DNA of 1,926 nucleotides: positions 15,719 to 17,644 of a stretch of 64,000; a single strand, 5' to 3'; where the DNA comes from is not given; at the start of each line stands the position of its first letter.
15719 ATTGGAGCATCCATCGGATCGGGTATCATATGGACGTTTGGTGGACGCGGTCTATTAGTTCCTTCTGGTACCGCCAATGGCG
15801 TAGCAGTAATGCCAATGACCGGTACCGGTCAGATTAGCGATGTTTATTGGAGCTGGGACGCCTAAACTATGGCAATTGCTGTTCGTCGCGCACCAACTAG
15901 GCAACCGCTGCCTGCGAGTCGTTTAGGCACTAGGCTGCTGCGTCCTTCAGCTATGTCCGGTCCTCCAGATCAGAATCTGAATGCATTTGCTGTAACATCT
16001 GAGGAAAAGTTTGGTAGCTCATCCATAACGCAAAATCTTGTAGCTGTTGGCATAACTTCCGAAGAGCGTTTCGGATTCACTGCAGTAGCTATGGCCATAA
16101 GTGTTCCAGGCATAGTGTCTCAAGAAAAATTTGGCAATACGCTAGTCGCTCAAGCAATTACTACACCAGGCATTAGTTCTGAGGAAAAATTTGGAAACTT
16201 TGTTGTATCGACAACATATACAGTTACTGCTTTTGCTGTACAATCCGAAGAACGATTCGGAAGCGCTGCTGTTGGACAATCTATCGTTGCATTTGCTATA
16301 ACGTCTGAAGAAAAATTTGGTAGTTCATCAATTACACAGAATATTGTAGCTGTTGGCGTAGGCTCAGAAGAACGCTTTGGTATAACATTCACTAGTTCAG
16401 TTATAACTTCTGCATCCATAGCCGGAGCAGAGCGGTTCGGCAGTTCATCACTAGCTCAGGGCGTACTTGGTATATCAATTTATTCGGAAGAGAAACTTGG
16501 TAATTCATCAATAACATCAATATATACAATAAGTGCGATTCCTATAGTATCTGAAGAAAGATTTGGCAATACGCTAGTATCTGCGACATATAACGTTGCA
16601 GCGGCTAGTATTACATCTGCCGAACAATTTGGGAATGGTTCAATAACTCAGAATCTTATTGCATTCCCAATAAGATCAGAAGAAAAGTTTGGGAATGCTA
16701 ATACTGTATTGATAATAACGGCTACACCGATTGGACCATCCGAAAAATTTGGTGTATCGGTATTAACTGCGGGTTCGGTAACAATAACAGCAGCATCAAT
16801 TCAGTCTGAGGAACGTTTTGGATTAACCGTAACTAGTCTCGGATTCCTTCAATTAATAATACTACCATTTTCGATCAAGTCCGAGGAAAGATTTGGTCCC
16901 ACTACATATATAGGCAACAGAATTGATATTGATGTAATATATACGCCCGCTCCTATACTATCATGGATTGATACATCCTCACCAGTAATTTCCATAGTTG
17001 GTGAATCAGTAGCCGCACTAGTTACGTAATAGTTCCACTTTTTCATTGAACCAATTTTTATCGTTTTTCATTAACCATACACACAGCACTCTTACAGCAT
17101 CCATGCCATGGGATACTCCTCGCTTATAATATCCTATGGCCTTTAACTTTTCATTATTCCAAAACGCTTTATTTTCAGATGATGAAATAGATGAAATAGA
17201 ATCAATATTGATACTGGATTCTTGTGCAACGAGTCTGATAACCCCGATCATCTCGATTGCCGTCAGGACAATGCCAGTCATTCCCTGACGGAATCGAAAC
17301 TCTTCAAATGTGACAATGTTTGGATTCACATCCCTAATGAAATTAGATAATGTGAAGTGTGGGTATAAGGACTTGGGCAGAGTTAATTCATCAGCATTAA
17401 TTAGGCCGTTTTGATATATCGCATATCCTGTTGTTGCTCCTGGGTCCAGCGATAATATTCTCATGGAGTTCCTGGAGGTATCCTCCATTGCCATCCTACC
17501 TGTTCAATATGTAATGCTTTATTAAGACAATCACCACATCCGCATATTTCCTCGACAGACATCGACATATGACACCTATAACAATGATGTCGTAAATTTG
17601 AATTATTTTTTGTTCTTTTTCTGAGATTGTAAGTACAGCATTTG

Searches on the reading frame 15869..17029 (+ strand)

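Call 15: search_protein_families(library=pfam, proteins=[window:15869-17029:+], max_evalue=0.01)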
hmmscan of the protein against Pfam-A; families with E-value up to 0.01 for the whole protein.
window:15869-17029:+ (386 aa): 1 family
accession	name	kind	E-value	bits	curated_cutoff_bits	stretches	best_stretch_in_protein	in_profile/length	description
PF01899.21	MNHE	-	0.0023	18.2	27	0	236-287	57-103/145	Na+/H+ ion antiporter subunit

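Call 120: search_protein_families(library=phrogs, proteins=[window:15869-17029:+], max_evalue=0.001)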
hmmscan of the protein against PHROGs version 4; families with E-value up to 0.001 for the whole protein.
window:15869-17029:+ (386 aa): 1 family
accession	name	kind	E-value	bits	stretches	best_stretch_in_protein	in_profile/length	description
phrog_13352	-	tail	5.6e-27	95.3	4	34-94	56-116/702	minor tail protein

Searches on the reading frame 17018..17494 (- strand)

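Call 15: search_protein_families(library=pfam, proteins=[window:17018-17494:-], max_evalue=0.01)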
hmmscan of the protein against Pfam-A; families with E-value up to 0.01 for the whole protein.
window:17018-17494:- (158 aa): 0 families

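Call 120: search_protein_families(library=phrogs, proteins=[window:17018-17494:-], max_evalue=0.001)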
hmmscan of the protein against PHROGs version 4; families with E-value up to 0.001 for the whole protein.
window:17018-17494:- (158 aa): 3 families
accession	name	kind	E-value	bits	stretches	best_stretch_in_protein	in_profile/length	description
phrog_1981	-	unknown function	1.1e-12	49.1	1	6-150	22-188/217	-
phrog_1770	-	DNA, RNA and nucleotide metabolism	8.9e-06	26.8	1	10-116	3-109/158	Holliday junction resolvase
phrog_159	-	DNA, RNA and nucleotide metabolism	0.00086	19.4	0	5-87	82-180/330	RuvC-like Holliday junction resolvase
